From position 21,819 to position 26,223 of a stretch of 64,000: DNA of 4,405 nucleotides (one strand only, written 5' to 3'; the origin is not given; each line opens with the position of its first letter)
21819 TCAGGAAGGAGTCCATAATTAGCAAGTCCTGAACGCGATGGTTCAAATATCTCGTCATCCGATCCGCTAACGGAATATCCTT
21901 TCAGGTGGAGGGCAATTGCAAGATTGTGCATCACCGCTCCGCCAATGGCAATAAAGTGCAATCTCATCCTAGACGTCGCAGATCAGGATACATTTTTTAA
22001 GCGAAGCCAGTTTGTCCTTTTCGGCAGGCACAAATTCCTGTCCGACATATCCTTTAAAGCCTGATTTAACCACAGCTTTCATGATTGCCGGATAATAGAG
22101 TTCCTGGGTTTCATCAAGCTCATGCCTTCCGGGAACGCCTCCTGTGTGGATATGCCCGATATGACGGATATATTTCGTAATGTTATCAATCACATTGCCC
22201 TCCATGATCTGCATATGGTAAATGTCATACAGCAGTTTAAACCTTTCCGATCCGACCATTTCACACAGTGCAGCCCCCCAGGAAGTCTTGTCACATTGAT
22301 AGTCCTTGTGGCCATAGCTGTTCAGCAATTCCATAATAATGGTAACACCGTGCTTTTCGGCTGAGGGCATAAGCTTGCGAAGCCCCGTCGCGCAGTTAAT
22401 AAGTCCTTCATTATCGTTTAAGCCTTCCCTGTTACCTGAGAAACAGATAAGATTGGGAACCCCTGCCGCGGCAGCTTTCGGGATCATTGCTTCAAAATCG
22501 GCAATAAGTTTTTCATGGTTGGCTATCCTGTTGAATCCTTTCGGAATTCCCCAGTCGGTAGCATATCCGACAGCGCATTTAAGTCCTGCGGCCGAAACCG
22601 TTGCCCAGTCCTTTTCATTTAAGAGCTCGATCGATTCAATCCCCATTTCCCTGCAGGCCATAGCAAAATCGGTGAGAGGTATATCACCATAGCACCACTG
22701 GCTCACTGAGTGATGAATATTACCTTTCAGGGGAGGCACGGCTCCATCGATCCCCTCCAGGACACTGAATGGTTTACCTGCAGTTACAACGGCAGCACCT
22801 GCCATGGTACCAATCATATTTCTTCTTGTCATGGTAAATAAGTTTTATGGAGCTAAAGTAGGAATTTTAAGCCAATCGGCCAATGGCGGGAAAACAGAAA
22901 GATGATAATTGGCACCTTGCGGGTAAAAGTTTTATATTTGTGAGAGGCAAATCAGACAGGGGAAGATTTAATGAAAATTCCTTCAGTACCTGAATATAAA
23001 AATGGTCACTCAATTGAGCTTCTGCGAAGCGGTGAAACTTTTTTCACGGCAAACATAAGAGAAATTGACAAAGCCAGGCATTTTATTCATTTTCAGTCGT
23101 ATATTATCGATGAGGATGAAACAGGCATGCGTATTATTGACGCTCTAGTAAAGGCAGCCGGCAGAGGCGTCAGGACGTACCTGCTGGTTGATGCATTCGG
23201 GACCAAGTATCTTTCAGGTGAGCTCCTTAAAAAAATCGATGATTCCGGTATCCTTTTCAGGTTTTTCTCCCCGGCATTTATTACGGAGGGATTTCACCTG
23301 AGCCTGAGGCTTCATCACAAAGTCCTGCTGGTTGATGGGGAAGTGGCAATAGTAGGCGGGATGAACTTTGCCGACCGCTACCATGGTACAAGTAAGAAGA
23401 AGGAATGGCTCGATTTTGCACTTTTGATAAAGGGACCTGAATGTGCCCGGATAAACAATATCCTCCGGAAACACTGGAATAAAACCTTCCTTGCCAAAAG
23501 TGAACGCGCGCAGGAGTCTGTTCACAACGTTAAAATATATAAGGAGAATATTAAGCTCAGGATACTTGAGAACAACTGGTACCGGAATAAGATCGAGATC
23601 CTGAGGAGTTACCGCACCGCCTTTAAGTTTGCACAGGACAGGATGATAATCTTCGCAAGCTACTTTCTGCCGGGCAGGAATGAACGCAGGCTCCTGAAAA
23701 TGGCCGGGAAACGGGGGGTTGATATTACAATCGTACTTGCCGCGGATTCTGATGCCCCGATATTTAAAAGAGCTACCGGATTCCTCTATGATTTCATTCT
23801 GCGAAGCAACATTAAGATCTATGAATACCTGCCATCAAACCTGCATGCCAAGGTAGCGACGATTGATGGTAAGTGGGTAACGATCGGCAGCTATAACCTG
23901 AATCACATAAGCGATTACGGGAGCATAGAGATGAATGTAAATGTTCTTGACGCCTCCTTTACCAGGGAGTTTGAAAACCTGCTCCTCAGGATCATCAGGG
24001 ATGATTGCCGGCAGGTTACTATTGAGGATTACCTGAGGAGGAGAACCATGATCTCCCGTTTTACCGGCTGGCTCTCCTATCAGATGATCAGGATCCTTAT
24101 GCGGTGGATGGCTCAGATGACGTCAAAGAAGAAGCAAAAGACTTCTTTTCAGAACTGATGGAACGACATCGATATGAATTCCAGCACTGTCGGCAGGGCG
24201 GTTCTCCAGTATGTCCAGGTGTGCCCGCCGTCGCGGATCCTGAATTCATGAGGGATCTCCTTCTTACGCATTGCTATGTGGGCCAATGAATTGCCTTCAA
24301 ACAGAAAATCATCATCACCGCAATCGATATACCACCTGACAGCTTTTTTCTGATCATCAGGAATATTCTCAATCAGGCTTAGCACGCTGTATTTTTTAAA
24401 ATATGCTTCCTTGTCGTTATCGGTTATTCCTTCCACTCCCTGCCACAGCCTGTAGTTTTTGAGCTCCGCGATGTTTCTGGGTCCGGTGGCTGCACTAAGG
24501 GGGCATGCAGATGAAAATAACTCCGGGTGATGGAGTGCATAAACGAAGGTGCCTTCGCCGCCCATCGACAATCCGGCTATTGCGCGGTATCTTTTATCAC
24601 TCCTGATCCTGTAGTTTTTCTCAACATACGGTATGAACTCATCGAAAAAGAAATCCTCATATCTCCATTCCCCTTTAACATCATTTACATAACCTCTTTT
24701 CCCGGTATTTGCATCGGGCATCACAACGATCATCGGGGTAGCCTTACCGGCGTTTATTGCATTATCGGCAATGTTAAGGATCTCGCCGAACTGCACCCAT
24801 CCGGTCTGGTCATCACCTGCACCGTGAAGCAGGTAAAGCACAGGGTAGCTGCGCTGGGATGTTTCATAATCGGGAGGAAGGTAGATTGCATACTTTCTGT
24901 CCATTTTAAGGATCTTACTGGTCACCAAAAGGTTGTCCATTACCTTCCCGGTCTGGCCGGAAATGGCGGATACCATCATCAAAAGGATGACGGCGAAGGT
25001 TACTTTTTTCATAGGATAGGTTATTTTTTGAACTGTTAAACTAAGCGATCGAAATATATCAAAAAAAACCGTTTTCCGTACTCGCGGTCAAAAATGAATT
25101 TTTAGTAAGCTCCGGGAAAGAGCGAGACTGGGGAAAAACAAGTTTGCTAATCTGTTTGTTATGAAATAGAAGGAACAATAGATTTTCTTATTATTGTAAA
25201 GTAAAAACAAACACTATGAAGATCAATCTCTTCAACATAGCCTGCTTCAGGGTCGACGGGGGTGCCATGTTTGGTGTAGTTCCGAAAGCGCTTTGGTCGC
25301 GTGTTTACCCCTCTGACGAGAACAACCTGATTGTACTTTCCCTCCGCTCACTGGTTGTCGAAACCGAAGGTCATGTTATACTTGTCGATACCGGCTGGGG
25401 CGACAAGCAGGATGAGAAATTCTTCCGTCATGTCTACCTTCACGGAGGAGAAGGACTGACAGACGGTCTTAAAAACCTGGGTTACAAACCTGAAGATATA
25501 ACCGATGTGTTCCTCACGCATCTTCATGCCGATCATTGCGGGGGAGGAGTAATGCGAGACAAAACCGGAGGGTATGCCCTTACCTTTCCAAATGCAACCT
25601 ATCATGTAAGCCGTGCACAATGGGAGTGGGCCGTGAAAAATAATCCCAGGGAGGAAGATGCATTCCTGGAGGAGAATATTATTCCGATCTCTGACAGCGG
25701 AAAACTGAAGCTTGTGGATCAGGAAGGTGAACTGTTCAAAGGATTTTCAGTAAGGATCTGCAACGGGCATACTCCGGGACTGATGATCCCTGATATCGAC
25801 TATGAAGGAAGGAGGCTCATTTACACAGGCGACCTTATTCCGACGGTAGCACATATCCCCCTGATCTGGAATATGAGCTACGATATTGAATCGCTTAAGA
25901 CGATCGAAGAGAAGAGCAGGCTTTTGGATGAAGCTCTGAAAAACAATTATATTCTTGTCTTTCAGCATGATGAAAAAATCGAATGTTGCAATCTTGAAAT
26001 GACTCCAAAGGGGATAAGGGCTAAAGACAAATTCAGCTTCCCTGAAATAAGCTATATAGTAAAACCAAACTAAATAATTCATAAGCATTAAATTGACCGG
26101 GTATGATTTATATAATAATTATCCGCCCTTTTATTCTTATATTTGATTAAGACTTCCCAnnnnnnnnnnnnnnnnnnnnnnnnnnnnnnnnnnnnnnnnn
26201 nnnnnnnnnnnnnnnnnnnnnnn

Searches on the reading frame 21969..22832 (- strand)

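Call 17: search_protein_families(library=pfam, proteins=[window:21969-22832:-], max_evalue=0.001)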
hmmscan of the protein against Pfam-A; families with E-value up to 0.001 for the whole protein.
window:21969-22832:- (287 aa): 1 family
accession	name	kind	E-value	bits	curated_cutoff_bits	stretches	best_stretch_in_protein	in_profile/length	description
PF01261.30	AP_endonuc_2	-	4.1e-25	89.3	31.1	1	104-271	61-236/249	Xylose isomerase-like TIM barrel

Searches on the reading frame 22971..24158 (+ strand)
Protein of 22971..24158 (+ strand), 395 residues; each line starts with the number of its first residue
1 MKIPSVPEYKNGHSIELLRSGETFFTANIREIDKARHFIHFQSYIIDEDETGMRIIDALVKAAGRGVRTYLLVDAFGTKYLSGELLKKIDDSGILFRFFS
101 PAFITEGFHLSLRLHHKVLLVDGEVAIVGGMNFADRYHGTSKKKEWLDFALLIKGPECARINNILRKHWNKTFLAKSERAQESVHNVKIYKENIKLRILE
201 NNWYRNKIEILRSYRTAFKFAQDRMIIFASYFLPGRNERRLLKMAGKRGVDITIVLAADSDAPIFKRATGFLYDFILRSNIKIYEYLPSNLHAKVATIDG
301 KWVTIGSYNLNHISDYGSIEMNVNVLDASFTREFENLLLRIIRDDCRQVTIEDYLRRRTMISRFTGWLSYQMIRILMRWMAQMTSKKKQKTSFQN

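Call 17: search_protein_families(library=pfam, proteins=[window:22971-24158:+], max_evalue=0.001)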
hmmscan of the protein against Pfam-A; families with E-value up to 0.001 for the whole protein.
window:22971-24158:+ (395 aa): 2 families
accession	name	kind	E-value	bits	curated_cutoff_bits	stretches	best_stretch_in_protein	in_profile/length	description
PF13091.12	PLDc_2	-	1.2e-36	125.9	27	2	217-338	4-128/132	PLD-like domain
PF00614.28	PLDc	-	2.5e-10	40.3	21.9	1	112-137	3-28/28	Phospholipase D Active site motif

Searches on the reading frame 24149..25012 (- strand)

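Call 17: search_protein_families(library=pfam, proteins=[window:24149-25012:-], max_evalue=0.001)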
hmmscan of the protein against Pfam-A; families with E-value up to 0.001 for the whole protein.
window:24149-25012:- (287 aa): 2 families
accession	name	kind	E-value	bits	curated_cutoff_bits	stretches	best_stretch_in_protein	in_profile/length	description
PF00756.26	Esterase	-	1.8e-35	123.3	22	1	32-277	1-248/251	Putative esterase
PF00326.27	Peptidase_S9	-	0.00029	20.8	22.6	0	113-259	40-181/213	Prolyl oligopeptidase family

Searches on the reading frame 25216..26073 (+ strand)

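Call 3: search_protein_families(library=pfam, proteins=[window:25216-26073:+], max_evalue=0.01)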
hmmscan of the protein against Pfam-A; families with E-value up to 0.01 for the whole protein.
window:25216-26073:+ (285 aa): 2 families
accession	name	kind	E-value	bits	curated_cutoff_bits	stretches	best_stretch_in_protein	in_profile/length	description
PF00753.33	Lactamase_B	-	5.1e-20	72.7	22.7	1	45-233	8-178/196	Metallo-beta-lactamase superfamily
PF12706.13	Lactamase_B_2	-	2.8e-07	30.8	27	1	55-208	3-144/200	Beta-lactamase superfamily domain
